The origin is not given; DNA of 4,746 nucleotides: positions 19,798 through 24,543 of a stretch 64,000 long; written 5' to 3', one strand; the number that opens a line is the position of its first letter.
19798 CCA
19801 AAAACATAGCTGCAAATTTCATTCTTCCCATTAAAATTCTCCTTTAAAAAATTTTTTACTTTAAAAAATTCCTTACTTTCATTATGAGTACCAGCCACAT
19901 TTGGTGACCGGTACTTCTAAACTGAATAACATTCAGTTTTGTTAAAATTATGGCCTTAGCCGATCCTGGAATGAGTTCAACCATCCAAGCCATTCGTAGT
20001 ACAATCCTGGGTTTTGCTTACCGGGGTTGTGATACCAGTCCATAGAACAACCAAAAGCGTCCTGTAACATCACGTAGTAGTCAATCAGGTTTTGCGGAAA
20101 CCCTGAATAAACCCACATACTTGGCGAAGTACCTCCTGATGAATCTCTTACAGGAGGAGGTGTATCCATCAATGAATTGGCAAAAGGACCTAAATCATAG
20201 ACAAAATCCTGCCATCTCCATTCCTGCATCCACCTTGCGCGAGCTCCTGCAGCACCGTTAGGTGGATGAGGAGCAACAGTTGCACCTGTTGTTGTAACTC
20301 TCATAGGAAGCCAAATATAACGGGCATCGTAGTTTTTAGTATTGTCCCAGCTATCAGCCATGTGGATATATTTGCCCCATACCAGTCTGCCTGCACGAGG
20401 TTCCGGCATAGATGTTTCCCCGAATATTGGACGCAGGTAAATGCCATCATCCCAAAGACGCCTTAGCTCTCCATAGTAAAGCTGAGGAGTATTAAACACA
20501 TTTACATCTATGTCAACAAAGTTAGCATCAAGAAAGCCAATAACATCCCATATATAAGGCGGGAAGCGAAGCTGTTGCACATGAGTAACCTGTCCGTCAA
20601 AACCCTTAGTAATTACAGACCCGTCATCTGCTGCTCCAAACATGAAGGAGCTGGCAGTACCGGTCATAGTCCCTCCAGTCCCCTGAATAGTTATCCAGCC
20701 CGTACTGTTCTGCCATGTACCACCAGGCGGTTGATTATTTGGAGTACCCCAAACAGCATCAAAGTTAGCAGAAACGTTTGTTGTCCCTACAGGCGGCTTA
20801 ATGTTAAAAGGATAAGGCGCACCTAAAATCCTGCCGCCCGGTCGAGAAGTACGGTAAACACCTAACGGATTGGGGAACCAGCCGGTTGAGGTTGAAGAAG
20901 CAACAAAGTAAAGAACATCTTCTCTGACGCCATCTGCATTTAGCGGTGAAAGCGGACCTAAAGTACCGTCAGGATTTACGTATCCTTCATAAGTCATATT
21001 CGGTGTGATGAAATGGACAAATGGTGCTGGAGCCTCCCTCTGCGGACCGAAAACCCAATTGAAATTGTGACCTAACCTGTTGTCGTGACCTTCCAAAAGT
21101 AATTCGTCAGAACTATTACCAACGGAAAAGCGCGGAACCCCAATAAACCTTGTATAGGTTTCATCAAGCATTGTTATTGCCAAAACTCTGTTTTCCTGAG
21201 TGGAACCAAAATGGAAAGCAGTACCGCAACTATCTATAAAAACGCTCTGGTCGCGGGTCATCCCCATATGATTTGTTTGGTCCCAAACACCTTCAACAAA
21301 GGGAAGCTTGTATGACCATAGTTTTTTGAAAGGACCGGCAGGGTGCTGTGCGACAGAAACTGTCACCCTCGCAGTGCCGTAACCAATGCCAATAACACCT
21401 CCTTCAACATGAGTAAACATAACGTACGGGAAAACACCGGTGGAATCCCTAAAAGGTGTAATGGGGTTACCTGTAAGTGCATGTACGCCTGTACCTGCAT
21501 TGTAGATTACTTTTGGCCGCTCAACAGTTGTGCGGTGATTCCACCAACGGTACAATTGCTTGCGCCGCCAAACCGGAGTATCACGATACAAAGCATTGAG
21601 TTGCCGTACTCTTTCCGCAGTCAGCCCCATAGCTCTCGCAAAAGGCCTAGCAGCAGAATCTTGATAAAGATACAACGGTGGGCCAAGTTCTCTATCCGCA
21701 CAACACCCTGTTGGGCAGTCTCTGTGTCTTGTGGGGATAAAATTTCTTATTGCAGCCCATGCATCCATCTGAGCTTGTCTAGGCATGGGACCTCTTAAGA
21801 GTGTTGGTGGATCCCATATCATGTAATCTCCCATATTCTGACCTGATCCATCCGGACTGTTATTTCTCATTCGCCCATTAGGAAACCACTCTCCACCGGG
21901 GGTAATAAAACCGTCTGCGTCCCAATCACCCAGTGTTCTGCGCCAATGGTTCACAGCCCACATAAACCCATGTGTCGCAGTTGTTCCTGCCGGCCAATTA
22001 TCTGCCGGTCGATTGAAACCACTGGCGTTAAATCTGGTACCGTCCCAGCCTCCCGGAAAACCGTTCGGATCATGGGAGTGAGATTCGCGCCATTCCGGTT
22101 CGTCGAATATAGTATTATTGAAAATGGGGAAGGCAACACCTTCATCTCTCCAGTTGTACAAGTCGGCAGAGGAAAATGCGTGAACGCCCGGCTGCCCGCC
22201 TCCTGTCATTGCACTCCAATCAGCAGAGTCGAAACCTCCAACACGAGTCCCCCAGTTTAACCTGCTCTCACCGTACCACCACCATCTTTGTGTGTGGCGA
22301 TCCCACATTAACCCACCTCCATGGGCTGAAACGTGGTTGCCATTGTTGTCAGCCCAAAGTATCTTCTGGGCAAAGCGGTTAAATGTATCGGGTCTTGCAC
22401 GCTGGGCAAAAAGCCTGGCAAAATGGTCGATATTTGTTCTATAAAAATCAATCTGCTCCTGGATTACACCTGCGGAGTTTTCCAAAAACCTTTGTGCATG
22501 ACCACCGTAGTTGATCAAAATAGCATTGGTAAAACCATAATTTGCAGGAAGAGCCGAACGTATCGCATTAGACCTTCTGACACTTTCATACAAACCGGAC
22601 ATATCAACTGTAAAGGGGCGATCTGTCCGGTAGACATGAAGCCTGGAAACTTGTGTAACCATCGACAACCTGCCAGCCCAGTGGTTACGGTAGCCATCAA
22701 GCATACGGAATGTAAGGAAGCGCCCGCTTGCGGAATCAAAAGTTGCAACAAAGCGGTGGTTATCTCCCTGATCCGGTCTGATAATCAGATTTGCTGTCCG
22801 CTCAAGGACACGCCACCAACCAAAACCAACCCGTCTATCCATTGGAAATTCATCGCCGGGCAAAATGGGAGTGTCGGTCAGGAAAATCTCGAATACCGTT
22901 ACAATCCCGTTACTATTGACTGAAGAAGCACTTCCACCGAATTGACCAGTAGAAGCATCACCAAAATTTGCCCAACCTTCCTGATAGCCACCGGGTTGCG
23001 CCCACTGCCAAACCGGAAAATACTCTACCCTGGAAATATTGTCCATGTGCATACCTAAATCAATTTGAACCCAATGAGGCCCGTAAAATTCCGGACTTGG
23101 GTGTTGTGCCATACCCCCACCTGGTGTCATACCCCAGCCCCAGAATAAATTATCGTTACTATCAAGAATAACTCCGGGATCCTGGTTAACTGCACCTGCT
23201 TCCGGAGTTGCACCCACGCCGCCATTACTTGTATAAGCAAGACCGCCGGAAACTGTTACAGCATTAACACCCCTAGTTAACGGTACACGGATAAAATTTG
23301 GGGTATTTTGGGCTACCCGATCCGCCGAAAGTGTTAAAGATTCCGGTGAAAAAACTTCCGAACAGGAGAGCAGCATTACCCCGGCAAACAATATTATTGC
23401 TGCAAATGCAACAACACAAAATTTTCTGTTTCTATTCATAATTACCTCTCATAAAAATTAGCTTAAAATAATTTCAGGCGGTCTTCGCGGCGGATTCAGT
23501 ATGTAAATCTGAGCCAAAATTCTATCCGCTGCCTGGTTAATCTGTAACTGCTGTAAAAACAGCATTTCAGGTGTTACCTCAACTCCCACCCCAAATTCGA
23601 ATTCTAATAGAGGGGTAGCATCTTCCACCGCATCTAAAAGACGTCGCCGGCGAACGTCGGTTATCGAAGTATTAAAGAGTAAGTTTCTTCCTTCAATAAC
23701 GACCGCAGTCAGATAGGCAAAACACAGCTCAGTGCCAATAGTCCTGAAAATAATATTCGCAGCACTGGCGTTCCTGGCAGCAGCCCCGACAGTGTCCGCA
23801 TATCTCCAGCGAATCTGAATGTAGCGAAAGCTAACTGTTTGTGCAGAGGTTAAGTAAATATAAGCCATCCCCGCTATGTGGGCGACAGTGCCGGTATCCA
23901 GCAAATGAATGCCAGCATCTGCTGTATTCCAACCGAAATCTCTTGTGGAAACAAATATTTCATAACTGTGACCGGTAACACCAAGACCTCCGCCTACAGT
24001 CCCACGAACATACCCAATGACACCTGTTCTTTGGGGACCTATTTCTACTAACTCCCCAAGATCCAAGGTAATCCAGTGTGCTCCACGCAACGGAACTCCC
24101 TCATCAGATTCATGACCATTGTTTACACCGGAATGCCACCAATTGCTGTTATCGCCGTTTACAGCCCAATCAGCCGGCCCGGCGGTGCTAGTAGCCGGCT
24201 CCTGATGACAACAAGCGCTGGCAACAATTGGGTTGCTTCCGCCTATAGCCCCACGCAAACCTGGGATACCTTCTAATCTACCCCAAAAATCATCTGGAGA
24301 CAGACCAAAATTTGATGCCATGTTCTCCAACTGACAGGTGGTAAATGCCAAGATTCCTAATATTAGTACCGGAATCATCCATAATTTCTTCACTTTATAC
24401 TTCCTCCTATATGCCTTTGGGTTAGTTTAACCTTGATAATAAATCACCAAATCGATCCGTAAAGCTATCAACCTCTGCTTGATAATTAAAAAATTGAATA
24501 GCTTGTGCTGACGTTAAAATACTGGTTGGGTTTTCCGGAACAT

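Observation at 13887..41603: Candidate spirochaete-specific PUL: barrel porin plus lipoprotein enzymes and lectins, with no SusC/SusD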

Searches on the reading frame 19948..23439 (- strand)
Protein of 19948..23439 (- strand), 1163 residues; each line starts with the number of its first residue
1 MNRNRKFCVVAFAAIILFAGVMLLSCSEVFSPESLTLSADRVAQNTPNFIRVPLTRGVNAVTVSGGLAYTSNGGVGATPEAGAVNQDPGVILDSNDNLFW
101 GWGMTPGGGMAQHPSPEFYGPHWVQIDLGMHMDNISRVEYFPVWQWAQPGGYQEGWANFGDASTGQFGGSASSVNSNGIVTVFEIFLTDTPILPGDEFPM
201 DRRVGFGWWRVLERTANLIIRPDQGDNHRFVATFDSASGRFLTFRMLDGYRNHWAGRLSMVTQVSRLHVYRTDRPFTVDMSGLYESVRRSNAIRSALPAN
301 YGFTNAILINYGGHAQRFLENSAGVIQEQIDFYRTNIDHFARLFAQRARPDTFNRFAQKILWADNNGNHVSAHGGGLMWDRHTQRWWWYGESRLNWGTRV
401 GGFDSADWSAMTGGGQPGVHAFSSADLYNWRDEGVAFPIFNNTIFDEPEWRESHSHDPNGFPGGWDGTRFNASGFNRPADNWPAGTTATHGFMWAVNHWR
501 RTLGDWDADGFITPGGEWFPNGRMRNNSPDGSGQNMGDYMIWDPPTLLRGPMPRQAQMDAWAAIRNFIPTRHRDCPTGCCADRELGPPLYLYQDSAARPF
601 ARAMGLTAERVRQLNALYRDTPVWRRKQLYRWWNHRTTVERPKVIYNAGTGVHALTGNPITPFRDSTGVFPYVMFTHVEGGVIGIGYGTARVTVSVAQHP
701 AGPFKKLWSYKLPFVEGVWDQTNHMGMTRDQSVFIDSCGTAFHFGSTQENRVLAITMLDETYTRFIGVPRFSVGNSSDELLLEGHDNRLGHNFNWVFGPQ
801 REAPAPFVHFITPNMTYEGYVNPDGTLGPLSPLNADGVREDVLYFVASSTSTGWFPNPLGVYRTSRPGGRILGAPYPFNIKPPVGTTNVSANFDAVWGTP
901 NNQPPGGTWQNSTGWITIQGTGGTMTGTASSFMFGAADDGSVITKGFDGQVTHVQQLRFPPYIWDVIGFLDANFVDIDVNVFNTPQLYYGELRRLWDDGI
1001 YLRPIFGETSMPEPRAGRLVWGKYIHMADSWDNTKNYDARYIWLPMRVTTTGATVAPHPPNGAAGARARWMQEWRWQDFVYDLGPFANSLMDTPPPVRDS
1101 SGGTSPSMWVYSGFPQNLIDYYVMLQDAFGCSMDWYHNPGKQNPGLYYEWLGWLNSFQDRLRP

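Call 3: search_protein_families(library=pfam, proteins=[window:19948-23439:-], max_evalue=0.01)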
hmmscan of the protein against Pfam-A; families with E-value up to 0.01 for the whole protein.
window:19948-23439:- (1163 aa): 0 families

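Call 64: search_solved_structures(query=window:19948-23439:-, max_evalue=1)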
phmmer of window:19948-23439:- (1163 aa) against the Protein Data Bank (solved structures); distinct sequences matched with E-value up to 1: 4.
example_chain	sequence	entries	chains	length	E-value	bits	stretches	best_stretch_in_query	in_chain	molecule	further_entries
6eug_A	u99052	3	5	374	3.2e-16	61.2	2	358-440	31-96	Beta-glucanase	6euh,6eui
3vsf_A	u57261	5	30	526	1.3e-08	36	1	652-766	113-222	Ricin B lectin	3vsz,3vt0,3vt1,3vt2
6euf_A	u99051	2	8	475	3.4e-08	34.6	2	671-763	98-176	Beta-glucanase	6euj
2d9x_A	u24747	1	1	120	0.21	12.1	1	215-264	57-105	Oxysterol binding protein-related protein 11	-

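Call 93: search_protein_families(library=ncbifam, proteins=[window:19948-23439:-], max_evalue=0.001)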
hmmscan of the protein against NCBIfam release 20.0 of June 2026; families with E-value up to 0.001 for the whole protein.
window:19948-23439:- (1163 aa): 0 families

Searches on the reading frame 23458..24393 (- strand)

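Call 3: search_protein_families(library=pfam, proteins=[window:23458-24393:-], max_evalue=0.01)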
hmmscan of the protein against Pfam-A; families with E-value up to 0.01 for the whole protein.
window:23458-24393:- (311 aa): 1 family
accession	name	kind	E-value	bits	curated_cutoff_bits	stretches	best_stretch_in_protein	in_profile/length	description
PF00754.31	F5_F8_type_C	-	6.8e-05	23.4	28.2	1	69-195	9-111/127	F5/8 type C domain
